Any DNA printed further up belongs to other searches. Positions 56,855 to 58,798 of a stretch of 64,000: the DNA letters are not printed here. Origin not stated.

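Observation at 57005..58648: Unusual tri-domain fusion: IscU-like scaffold + Mrp/NBP35 ATPase + NifX-like cofactor-binding domain in one polypeptide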

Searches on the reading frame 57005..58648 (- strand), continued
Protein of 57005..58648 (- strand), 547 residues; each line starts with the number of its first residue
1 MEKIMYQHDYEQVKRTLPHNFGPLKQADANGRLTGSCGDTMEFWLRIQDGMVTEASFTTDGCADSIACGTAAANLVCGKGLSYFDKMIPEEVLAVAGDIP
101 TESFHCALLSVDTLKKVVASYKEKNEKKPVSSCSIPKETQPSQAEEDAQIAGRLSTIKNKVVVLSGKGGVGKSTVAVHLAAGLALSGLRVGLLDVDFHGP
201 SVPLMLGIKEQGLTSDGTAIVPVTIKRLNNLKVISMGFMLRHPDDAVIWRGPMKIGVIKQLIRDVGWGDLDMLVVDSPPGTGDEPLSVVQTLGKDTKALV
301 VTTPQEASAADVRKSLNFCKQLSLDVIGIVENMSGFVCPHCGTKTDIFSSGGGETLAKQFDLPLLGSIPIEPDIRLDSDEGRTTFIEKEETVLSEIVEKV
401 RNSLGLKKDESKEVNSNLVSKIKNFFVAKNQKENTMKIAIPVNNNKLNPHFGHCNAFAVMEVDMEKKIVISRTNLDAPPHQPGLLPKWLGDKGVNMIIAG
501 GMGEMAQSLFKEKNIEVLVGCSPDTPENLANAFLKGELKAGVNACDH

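Call 6: find_homologous_proteins(query=window:57005-58648:-, max_evalue=1e-10)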
Query window:57005-58648:- (547 aa): 8000 proteins with E <= 1e-10 among 8000 candidates; the best 120 are listed.
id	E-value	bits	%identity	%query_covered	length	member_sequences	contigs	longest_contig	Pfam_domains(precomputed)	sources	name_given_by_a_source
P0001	0.0e+0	1227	100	99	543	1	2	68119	PF10609.16,PF01656.30,PF13614.13,PF09140.18,PF01592.22,PF02579.23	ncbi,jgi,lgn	-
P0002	9.1e-174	597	50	99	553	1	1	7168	PF00142.25,PF10609.16,PF01656.30,PF13614.13,PF09140.18,PF01592.22,PF02374.22,PF02579.23,PF13481.13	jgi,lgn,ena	-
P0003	1.4e-170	587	52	98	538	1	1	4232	PF00142.25,PF10609.16,PF01656.30,PF13614.13,PF09140.18,PF01592.22,PF02374.22,PF02579.23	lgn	-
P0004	1.2e-168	580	51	99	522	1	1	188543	PF10609.16,PF01656.30,PF13614.13,PF09140.18,PF01592.22,PF02579.23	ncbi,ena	-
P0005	4.1e-168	579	50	99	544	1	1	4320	PF10609.16,PF01656.30,PF13614.13,PF09140.18,PF01592.22,PF02374.22,PF02579.23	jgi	jgi:Mrp family chromosome partitioning ATPase/predicted Fe-Mo cluster-binding NifX family protein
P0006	1.7e-164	567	50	97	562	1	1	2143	PF10609.16,PF01656.30,PF13614.13,PF09140.18,PF01592.22,PF02579.23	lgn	-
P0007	7.3e-163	561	49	97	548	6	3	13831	PF00142.25,PF10609.16,PF01656.30,PF13614.13,PF09140.18,PF01592.22,PF02579.23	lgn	-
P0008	2.1e-162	560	49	100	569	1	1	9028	PF10609.16,PF01656.30,PF13614.13,PF09140.18,PF01592.22,PF02579.23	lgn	-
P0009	2.2e-161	557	48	97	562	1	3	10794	PF10609.16,PF01656.30,PF13614.13,PF09140.18,PF01592.22,PF02579.23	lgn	-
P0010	1.3e-160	554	49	99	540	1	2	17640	PF00142.25,PF10609.16,PF01656.30,PF13614.13,PF09140.18,PF01592.22,PF02374.22,PF02579.23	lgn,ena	-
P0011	1.4e-160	554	49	97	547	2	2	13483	PF10609.16,PF01656.30,PF13614.13,PF09140.18,PF01592.22,PF02579.23,PF13481.13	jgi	jgi:Mrp family chromosome partitioning ATPase/predicted Fe-Mo cluster-binding NifX family protein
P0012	2.1e-160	553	48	99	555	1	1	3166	PF10609.16,PF01656.30,PF13614.13,PF09140.18,PF01592.22,PF02374.22,PF02579.23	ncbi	-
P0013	3.2e-160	553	49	97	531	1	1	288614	PF00142.25,PF10609.16,PF01656.30,PF13614.13,PF09140.18,PF01592.22,PF02374.22,PF02579.23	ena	-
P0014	4.6e-160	552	47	100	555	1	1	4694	PF00142.25,PF10609.16,PF01656.30,PF13614.13,PF09140.18,PF01592.22,PF02374.22,PF02579.23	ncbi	-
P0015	7.1e-160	552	49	97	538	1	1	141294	PF10609.16,PF01656.30,PF13614.13,PF09140.18,PF01592.22,PF02374.22,PF02579.23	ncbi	ncbi:MAG: iron-sulfur cluster carrier protein MrpORP [Planctomycetota bacterium]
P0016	8.5e-160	551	48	99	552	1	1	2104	PF10609.16,PF01656.30,PF13614.13,PF09140.18,PF01592.22,PF02374.22,PF02579.23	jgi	jgi:ATP-binding protein involved in chromosome partitioning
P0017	2.0e-159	550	47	98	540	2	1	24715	PF10609.16,PF01656.30,PF13614.13,PF09140.18,PF01592.22,PF02374.22,PF02579.23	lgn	-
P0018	2.1e-159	550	48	97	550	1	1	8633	PF00142.25,PF10609.16,PF01656.30,PF13614.13,PF09140.18,PF01592.22,PF02374.22,PF02579.23,PF13481.13,PF20720.4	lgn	-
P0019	3.3e-159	549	48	97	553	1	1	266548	PF00142.25,PF10609.16,PF01656.30,PF13614.13,PF09140.18,PF01592.22,PF02579.23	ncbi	ncbi:MAG: iron-sulfur cluster carrier protein MrpORP [Acidobacteriota bacterium]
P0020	6.8e-159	548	50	99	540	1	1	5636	PF10609.16,PF01656.30,PF13614.13,PF09140.18,PF01592.22,PF02374.22,PF02579.23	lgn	-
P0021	8.3e-159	548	49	97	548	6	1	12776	PF10609.16,PF01656.30,PF13614.13,PF09140.18,PF01592.22,PF02374.22,PF02579.23,PF13481.13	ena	-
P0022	9.8e-159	548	47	100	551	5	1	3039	PF10609.16,PF01656.30,PF13614.13,PF09140.18,PF01592.22,PF02374.22,PF02579.23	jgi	-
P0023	1.3e-158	547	49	99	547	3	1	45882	PF10609.16,PF01656.30,PF13614.13,PF09140.18,PF01592.22,PF02579.23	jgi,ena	-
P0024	2.3e-158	547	47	97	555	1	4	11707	PF00142.25,PF10609.16,PF01656.30,PF13614.13,PF09140.18,PF01592.22,PF02374.22,PF02579.23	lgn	-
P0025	2.4e-158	547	48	97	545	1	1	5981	PF00142.25,PF10609.16,PF01656.30,PF13614.13,PF09140.18,PF01592.22,PF02374.22,PF02579.23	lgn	-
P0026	3.4e-158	546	49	97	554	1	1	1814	PF00142.25,PF10609.16,PF01656.30,PF13614.13,PF09140.18,PF01592.22,PF02579.23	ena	-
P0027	3.5e-158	546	48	97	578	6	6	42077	PF10609.16,PF01656.30,PF13614.13,PF09140.18,PF01592.22,PF02374.22,PF02579.23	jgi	jgi:ATP-binding protein involved in chromosome partitioning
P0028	4.5e-158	546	48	98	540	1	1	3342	PF10609.16,PF01656.30,PF13614.13,PF09140.18,PF01592.22,PF02374.22,PF02579.23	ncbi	-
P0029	5.6e-158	545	50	97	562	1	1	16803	PF10609.16,PF01656.30,PF13614.13,PF09140.18,PF01592.22,PF02374.22,PF02579.23,PF13481.13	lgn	-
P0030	1.3e-157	544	47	97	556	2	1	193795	PF00142.25,PF10609.16,PF01656.30,PF13614.13,PF09140.18,PF01592.22,PF02374.22,PF02579.23,PF13481.13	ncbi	-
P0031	1.4e-157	544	48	99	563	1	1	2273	PF10609.16,PF01656.30,PF13614.13,PF09140.18,PF01592.22,PF02579.23,PF13481.13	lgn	-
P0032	1.5e-157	544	48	97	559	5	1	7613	PF00142.25,PF10609.16,PF01656.30,PF13614.13,PF09140.18,PF01592.22,PF02374.22,PF02579.23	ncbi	-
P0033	1.7e-157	544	47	97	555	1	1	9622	PF10609.16,PF01656.30,PF13614.13,PF09140.18,PF01592.22,PF02579.23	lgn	-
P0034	1.9e-157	544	47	97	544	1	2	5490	PF00142.25,PF10609.16,PF01656.30,PF13614.13,PF09140.18,PF01592.22,PF02374.22,PF02579.23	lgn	-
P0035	2.0e-157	544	48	97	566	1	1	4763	PF10609.16,PF01656.30,PF13614.13,PF09140.18,PF01592.22,PF02374.22,PF02579.23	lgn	-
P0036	3.9e-157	543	49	97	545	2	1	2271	PF00142.25,PF10609.16,PF01656.30,PF13614.13,PF09140.18,PF01592.22,PF02374.22,PF02579.23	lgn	-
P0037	5.6e-157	542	47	97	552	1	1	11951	PF00142.25,PF10609.16,PF01656.30,PF13614.13,PF09140.18,PF01592.22,PF02579.23,PF13481.13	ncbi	ncbi:MAG: iron-sulfur cluster carrier protein MrpORP [Thermodesulfobacteriota bacterium]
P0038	7.2e-157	542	47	97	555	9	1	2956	PF00142.25,PF10609.16,PF01656.30,PF13614.13,PF09140.18,PF01592.22,PF02374.22,PF02579.23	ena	-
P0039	8.7e-157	541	48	97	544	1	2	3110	PF00142.25,PF10609.16,PF01656.30,PF13614.13,PF09140.18,PF01592.22,PF02374.22,PF02579.23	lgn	-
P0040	9.6e-157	541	47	100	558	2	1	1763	PF10609.16,PF01656.30,PF13614.13,PF09140.18,PF01592.22,PF02374.22,PF02579.23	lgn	-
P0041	1.2e-156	541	47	99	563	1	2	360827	PF10609.16,PF01656.30,PF13614.13,PF09140.18,PF01592.22,PF02579.23,PF13481.13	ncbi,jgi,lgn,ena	-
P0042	1.3e-156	541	47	98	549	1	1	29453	PF00142.25,PF10609.16,PF01656.30,PF13614.13,PF09140.18,PF01592.22,PF02374.22,PF02579.23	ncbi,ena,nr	ncbi:MAG: P-loop NTPase [Candidatus Hydrogenedentes bacterium]|nr:P-loop NTPase [Candidatus Hydrogen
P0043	3.9e-156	539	48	97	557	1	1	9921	PF00142.25,PF10609.16,PF01656.30,PF13614.13,PF09140.18,PF01592.22,PF02579.23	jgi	jgi:Mrp family chromosome partitioning ATPase/predicted Fe-Mo cluster-binding NifX family protein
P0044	3.9e-156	539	48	97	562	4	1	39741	PF10609.16,PF01656.30,PF13614.13,PF09140.18,PF01592.22,PF02579.23,PF13481.13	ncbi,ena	-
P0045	4.1e-156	539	48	99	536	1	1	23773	PF00142.25,PF10609.16,PF01656.30,PF13614.13,PF09140.18,PF01592.22,PF02374.22,PF02579.23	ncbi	-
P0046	4.1e-156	539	46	97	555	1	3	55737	PF00142.25,PF10609.16,PF01656.30,PF13614.13,PF09140.18,PF01592.22,PF02374.22,PF02579.23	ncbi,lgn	-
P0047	5.1e-156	539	47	97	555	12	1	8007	PF00142.25,PF10609.16,PF01656.30,PF13614.13,PF09140.18,PF01592.22,PF02579.23,PF13481.13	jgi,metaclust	metaclust:\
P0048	5.4e-156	539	46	100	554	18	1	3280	PF00142.25,PF10609.16,PF01656.30,PF13614.13,PF09140.18,PF01592.22,PF02579.23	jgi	-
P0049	7.4e-156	538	48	97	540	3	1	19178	PF10609.16,PF01656.30,PF13614.13,PF09140.18,PF01592.22,PF02579.23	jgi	-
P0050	7.6e-156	538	48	97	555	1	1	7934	PF10609.16,PF01656.30,PF13614.13,PF09140.18,PF01592.22,PF02374.22,PF02579.23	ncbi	-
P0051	9.7e-156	538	46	97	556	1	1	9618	PF10609.16,PF01656.30,PF13614.13,PF09140.18,PF01592.22,PF03308.23,PF02579.23,PF13481.13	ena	-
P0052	9.8e-156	538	45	99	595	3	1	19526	PF00142.25,PF10609.16,PF01656.30,PF13614.13,PF09140.18,PF01592.22,PF02374.22,PF02579.23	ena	-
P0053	1.3e-155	538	49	97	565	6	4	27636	PF10609.16,PF01656.30,PF13614.13,PF09140.18,PF01592.22,PF02579.23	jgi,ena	jgi:Mrp family chromosome partitioning ATPase/predicted Fe-Mo cluster-binding NifX family protein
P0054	2.0e-155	537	48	97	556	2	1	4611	PF10609.16,PF01656.30,PF13614.13,PF09140.18,PF01592.22,PF02374.22,PF02579.23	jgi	jgi:ATP-binding protein involved in chromosome partitioning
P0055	2.1e-155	537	47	98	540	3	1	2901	PF00142.25,PF10609.16,PF01656.30,PF13614.13,PF09140.18,PF01592.22,PF02374.22,PF02579.23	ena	-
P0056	2.2e-155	537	48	97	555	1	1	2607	PF00142.25,PF10609.16,PF01656.30,PF13614.13,PF09140.18,PF01592.22,PF02579.23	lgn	-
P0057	2.7e-155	536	47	97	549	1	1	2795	PF00142.25,PF10609.16,PF01656.30,PF13614.13,PF09140.18,PF01592.22,PF02374.22,PF02579.23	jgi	jgi:ATP-binding protein involved in chromosome partitioning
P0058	4.0e-155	536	48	97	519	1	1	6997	PF10609.16,PF01656.30,PF13614.13,PF09140.18,PF01592.22,PF02374.22,PF02579.23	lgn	-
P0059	7.0e-155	535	47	98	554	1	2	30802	PF00142.25,PF10609.16,PF01656.30,PF13614.13,PF09140.18,PF01592.22,PF02579.23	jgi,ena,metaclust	metaclust:\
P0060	7.3e-155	535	45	97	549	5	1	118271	PF00142.25,PF10609.16,PF01656.30,PF13614.13,PF09140.18,PF01592.22,PF02374.22,PF02579.23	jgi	jgi:ATP-binding protein involved in chromosome partitioning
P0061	8.2e-155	535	47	97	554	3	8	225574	PF00142.25,PF10609.16,PF01656.30,PF13614.13,PF09140.18,PF01592.22,PF02374.22,PF02579.23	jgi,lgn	jgi:ATP-binding protein involved in chromosome partitioning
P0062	1.2e-154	534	47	97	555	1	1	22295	PF10609.16,PF01656.30,PF13614.13,PF09140.18,PF01592.22,PF02374.22,PF02579.23,PF13481.13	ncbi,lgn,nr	ncbi:MAG: iron-sulfur cluster carrier protein MrpORP [Candidatus Sumerlaeota bacterium]|nr:iron-sulf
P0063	1.2e-154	534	46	97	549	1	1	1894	PF00142.25,PF10609.16,PF01656.30,PF13614.13,PF09140.18,PF01592.22,PF02374.22,PF02579.23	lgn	-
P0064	1.5e-154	534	47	100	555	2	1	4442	PF10609.16,PF01656.30,PF13614.13,PF09140.18,PF01592.22,PF02579.23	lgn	-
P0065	3.0e-154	533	46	97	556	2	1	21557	PF00142.25,PF10609.16,PF01656.30,PF13614.13,PF09140.18,PF01592.22,PF02374.22,PF02579.23,PF13481.13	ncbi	-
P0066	3.0e-154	533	48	97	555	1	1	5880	PF00142.25,PF10609.16,PF01656.30,PF13614.13,PF09140.18,PF01592.22,PF02374.22,PF02579.23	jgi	jgi:ATP-binding protein involved in chromosome partitioning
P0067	3.2e-154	533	47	99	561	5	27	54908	PF10609.16,PF01656.30,PF13614.13,PF09140.18,PF01592.22,PF02374.22,PF02579.23,PF13481.13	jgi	jgi:ATP-binding protein involved in chromosome partitioning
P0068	4.9e-154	532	47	97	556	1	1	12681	PF00142.25,PF10609.16,PF01656.30,PF13614.13,PF09140.18,PF01592.22,PF02374.22,PF02579.23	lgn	-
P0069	5.1e-154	532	47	97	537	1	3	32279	PF10609.16,PF01656.30,PF13614.13,PF09140.18,PF01592.22,PF02374.22,PF02579.23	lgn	-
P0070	5.4e-154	532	48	97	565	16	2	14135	PF00142.25,PF10609.16,PF01656.30,PF13614.13,PF09140.18,PF01592.22,PF02579.23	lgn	-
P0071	5.7e-154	532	46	97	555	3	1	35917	PF00142.25,PF10609.16,PF01656.30,PF13614.13,PF09140.18,PF01592.22,PF02579.23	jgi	jgi:Mrp family chromosome partitioning ATPase/predicted Fe-Mo cluster-binding NifX family protein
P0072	7.5e-154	532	47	97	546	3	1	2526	PF00142.25,PF10609.16,PF01656.30,PF13614.13,PF09140.18,PF01592.22,PF02374.22,PF02579.23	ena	-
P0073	7.6e-154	532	47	97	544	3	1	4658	PF00142.25,PF10609.16,PF01656.30,PF13614.13,PF09140.18,PF01592.22,PF02374.22,PF02579.23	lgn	-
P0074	8.1e-154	532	47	97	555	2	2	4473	PF00142.25,PF10609.16,PF01656.30,PF13614.13,PF09140.18,PF01592.22,PF02579.23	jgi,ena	-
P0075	1.0e-153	531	48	97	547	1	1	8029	PF10609.16,PF01656.30,PF13614.13,PF09140.18,PF01592.22,PF02374.22,PF02579.23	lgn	-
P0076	1.6e-153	531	46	100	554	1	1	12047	PF00142.25,PF10609.16,PF01656.30,PF13614.13,PF09140.18,PF01592.22,PF02374.22,PF02579.23,PF13481.13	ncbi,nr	ncbi:MAG: P-loop NTPase [Deltaproteobacteria bacterium]|nr:P-loop NTPase [Deltaproteobacteria bacter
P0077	1.7e-153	531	47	99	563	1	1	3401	PF10609.16,PF01656.30,PF13614.13,PF09140.18,PF01592.22,PF02579.23,PF13481.13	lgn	-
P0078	2.2e-153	530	47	97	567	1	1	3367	PF00142.25,PF10609.16,PF01656.30,PF13614.13,PF09140.18,PF01592.22,PF02579.23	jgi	-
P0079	2.6e-153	530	46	97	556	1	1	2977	PF00142.25,PF10609.16,PF01656.30,PF13614.13,PF09140.18,PF01592.22,PF02374.22,PF02579.23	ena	-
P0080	3.0e-153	530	46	98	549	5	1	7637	PF10609.16,PF01656.30,PF13614.13,PF09140.18,PF01592.22,PF02374.22,PF02579.23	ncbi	-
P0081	3.0e-153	530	46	97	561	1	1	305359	PF00142.25,PF10609.16,PF01656.30,PF13614.13,PF09140.18,PF01592.22,PF02374.22,PF02579.23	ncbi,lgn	ncbi:MAG: iron-sulfur cluster carrier protein MrpORP [bacterium]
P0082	3.4e-153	530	46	97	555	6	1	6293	PF00142.25,PF10609.16,PF01656.30,PF13614.13,PF09140.18,PF01592.22,PF02579.23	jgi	-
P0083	3.4e-153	529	47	98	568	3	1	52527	PF00142.25,PF10609.16,PF01656.30,PF13614.13,PF09140.18,PF01592.22,PF02374.22,PF02579.23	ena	-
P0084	3.5e-153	529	47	97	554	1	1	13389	PF00142.25,PF10609.16,PF01656.30,PF13614.13,PF09140.18,PF01592.22,PF02579.23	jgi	jgi:ATP-binding protein involved in chromosome partitioning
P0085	5.1e-153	529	47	97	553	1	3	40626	PF00142.25,PF10609.16,PF01656.30,PF13614.13,PF09140.18,PF01592.22,PF02374.22,PF02579.23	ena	-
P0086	5.3e-153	529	47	97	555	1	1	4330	PF10609.16,PF01656.30,PF13614.13,PF09140.18,PF01592.22,PF02579.23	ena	-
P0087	5.9e-153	529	49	97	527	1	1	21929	PF10609.16,PF01656.30,PF13614.13,PF09140.18,PF01592.22,PF02374.22,PF02579.23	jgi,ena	-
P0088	6.5e-153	529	47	97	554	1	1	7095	PF00142.25,PF10609.16,PF01656.30,PF13614.13,PF09140.18,PF01592.22,PF02374.22,PF02579.23,PF13481.13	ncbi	-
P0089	7.5e-153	528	46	97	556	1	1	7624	PF00142.25,PF10609.16,PF01656.30,PF13614.13,PF09140.18,PF01592.22,PF02374.22,PF02579.23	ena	-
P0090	2.0e-152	527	45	97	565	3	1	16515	PF00142.25,PF10609.16,PF01656.30,PF13614.13,PF09140.18,PF01592.22,PF02579.23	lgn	-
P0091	2.0e-152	527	45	99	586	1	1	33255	PF10609.16,PF01656.30,PF13614.13,PF09140.18,PF01592.22,PF02374.22,PF02579.23,PF13481.13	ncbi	ncbi:MAG: iron-sulfur cluster carrier protein MrpORP [bacterium]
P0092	2.3e-152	527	46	98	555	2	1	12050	PF00142.25,PF10609.16,PF01656.30,PF13614.13,PF09140.18,PF01592.22,PF02579.23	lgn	-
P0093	2.3e-152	527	46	97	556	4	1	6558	PF10609.16,PF01656.30,PF13614.13,PF09140.18,PF01592.22,PF02374.22,PF02579.23,PF13481.13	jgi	-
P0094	2.8e-152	526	46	97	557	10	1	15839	PF00142.25,PF10609.16,PF01656.30,PF13614.13,PF09140.18,PF01592.22,PF02579.23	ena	-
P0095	6.5e-152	525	47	97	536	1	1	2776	PF10609.16,PF01656.30,PF13614.13,PF09140.18,PF01592.22,PF02374.22,PF02579.23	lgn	-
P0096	1.1e-151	525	47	97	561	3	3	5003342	PF10609.16,PF01656.30,PF13614.13,PF09140.18,PF01592.22,PF02579.23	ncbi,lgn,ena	-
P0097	1.2e-151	524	47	97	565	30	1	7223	PF00142.25,PF10609.16,PF01656.30,PF13614.13,PF09140.18,PF01592.22,PF02374.22,PF02579.23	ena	-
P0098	1.2e-151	524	46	97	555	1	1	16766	PF10609.16,PF01656.30,PF13614.13,PF09140.18,PF01592.22,PF02579.23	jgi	jgi:ATP-binding protein involved in chromosome partitioning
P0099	1.9e-151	524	47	99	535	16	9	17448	PF10609.16,PF01656.30,PF13614.13,PF09140.18,PF01592.22,PF02579.23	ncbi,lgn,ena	-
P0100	2.2e-151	524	46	98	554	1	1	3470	PF00142.25,PF10609.16,PF01656.30,PF13614.13,PF09140.18,PF01592.22,PF02374.22,PF02579.23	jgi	jgi:Mrp family chromosome partitioning ATPase/NifU-like protein involved in Fe-S cluster formation/p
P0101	3.5e-151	523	46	97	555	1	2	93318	PF00142.25,PF10609.16,PF01656.30,PF13614.13,PF09140.18,PF01592.22,PF02579.23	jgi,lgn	jgi:Mrp family chromosome partitioning ATPase/predicted Fe-Mo cluster-binding NifX family protein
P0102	5.0e-151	522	45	97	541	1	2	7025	PF10609.16,PF01656.30,PF13614.13,PF09140.18,PF01592.22,PF02374.22,PF02579.23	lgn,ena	-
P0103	5.4e-151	522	46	97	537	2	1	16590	PF10609.16,PF01656.30,PF13614.13,PF09140.18,PF01592.22,PF02579.23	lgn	-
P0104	7.3e-151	522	45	99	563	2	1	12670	PF10609.16,PF01656.30,PF13614.13,PF09140.18,PF01592.22,PF02374.22,PF02579.23,PF13481.13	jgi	jgi:Mrp family chromosome partitioning ATPase/NifU-like protein involved in Fe-S cluster formation/p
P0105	7.4e-151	522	46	97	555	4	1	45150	PF00142.25,PF10609.16,PF01656.30,PF13614.13,PF09140.18,PF01592.22,PF02579.23,PF13481.13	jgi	-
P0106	8.8e-151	522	46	97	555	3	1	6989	PF00142.25,PF10609.16,PF01656.30,PF13614.13,PF09140.18,PF01592.22,PF02579.23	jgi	-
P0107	1.1e-150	521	46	97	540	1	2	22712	PF10609.16,PF01656.30,PF13614.13,PF09140.18,PF01592.22,PF02374.22,PF02579.23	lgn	-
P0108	1.3e-150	521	45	97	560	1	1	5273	PF10609.16,PF01656.30,PF13614.13,PF09140.18,PF01592.22,PF02374.22,PF02579.23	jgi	jgi:ATP-binding protein involved in chromosome partitioning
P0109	1.5e-150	521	48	97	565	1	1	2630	PF10609.16,PF01656.30,PF13614.13,PF09140.18,PF01592.22,PF02579.23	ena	-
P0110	1.7e-150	521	48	97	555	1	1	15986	PF00142.25,PF10609.16,PF01656.30,PF13614.13,PF09140.18,PF01592.22,PF02374.22,PF02579.23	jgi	-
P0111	2.2e-150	520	46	97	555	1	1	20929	PF00142.25,PF10609.16,PF01656.30,PF13614.13,PF09140.18,PF01592.22,PF02579.23,PF13481.13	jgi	jgi:Mrp family chromosome partitioning ATPase/NifU-like protein involved in Fe-S cluster formation/p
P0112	2.3e-150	520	46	97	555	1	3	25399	PF00142.25,PF10609.16,PF01656.30,PF13614.13,PF09140.18,PF01592.22,PF02374.22,PF02579.23,PF13481.13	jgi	jgi:Mrp family chromosome partitioning ATPase/predicted Fe-Mo cluster-binding NifX family protein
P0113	2.4e-150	520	46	97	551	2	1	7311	PF00142.25,PF10609.16,PF01656.30,PF13614.13,PF09140.18,PF01592.22,PF02374.22,PF02579.23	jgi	-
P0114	2.4e-150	520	45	97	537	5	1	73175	PF00142.25,PF10609.16,PF01656.30,PF13614.13,PF09140.18,PF01592.22,PF02374.22,PF02579.23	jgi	jgi:Mrp family chromosome partitioning ATPase/predicted Fe-Mo cluster-binding NifX family protein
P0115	2.5e-150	520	46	98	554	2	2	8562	PF00142.25,PF10609.16,PF01656.30,PF13614.13,PF09140.18,PF01592.22,PF02579.23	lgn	-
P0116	4.6e-150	519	47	97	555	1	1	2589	PF10609.16,PF01656.30,PF13614.13,PF09140.18,PF01592.22,PF02374.22,PF02579.23,PF13481.13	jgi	jgi:Mrp family chromosome partitioning ATPase/predicted Fe-Mo cluster-binding NifX family protein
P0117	5.9e-150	519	46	97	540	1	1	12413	PF10609.16,PF01656.30,PF13614.13,PF09140.18,PF01592.22,PF02374.22,PF02579.23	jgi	-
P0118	6.5e-150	519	46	98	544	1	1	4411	PF10609.16,PF01656.30,PF13614.13,PF09140.18,PF01592.22,PF02374.22,PF02579.23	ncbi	-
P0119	7.3e-150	519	47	97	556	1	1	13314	PF00142.25,PF10609.16,PF01656.30,PF13614.13,PF09140.18,PF01592.22,PF02374.22,PF02579.23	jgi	jgi:ATP-binding protein involved in chromosome partitioning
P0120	9.3e-150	518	46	97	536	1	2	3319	PF10609.16,PF01656.30,PF13614.13,PF09140.18,PF01592.22,PF02374.22,PF02579.23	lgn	-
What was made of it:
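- JGI annotations (call 6).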
